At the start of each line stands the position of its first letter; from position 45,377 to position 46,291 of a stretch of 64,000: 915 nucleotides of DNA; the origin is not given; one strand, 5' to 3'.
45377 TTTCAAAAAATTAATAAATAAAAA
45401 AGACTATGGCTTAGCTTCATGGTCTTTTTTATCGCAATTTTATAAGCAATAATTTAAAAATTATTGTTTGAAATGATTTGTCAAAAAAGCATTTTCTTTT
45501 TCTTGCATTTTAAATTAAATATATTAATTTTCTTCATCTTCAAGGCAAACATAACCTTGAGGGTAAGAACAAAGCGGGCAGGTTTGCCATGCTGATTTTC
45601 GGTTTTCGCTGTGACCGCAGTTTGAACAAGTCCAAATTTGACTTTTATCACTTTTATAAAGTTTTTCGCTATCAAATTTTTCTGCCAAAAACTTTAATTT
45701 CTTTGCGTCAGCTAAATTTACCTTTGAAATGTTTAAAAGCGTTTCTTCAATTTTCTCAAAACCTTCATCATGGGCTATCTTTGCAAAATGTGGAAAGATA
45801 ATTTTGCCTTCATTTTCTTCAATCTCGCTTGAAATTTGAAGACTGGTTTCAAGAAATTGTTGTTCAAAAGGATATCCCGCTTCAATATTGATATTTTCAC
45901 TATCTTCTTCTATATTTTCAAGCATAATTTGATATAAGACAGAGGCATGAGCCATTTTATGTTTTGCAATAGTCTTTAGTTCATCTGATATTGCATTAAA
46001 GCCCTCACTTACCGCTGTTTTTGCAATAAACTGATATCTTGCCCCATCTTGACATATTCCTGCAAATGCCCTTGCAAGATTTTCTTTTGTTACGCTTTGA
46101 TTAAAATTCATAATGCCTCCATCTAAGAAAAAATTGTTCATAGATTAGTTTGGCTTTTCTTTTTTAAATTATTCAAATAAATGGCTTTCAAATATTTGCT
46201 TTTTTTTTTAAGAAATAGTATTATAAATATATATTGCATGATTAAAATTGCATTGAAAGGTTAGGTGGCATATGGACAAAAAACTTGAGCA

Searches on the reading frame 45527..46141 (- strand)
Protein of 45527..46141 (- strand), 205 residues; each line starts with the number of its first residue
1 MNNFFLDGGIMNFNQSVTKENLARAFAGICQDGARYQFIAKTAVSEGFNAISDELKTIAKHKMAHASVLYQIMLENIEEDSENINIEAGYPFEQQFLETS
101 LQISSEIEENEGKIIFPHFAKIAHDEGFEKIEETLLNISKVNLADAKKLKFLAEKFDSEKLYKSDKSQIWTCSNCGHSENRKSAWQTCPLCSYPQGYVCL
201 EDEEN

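Call 57: find_encoding_contigs(protein=window:45527-46141:-, flank=4000, max_places=10)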
Protein window:45527-46141:- (205 aa): 5 contigs read that carry it; 3 places shown.
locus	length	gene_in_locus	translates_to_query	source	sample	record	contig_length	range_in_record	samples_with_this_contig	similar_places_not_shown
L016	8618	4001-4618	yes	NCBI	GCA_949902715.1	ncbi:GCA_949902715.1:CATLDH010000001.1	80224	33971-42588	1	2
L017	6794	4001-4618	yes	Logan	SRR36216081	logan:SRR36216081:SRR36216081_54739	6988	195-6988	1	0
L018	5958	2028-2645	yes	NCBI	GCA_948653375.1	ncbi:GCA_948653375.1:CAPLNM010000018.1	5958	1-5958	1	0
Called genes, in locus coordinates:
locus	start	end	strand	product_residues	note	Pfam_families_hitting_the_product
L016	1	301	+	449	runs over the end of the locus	-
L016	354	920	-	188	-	-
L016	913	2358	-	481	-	PF07690:MFS_1, PF13347:MFS_2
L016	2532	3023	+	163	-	PF13475:DUF4116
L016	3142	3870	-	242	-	-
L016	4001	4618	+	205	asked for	PF02915:Rubrerythrin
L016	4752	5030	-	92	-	PF00216:Bac_DNA_binding, PF14908:HU-CCDC81_euk_1 (weak), PF18291:HU-HIG (weak)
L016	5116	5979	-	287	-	PF10502:Peptidase_S26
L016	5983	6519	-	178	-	PF02677:QueH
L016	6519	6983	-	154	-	-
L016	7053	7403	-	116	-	PF12840:HTH_20 (faint), PF01022:HTH_5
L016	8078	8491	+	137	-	-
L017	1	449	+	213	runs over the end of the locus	?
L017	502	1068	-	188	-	-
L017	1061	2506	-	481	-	PF07690:MFS_1, PF13347:MFS_2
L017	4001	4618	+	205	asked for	PF02915:Rubrerythrin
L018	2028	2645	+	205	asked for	PF02915:Rubrerythrin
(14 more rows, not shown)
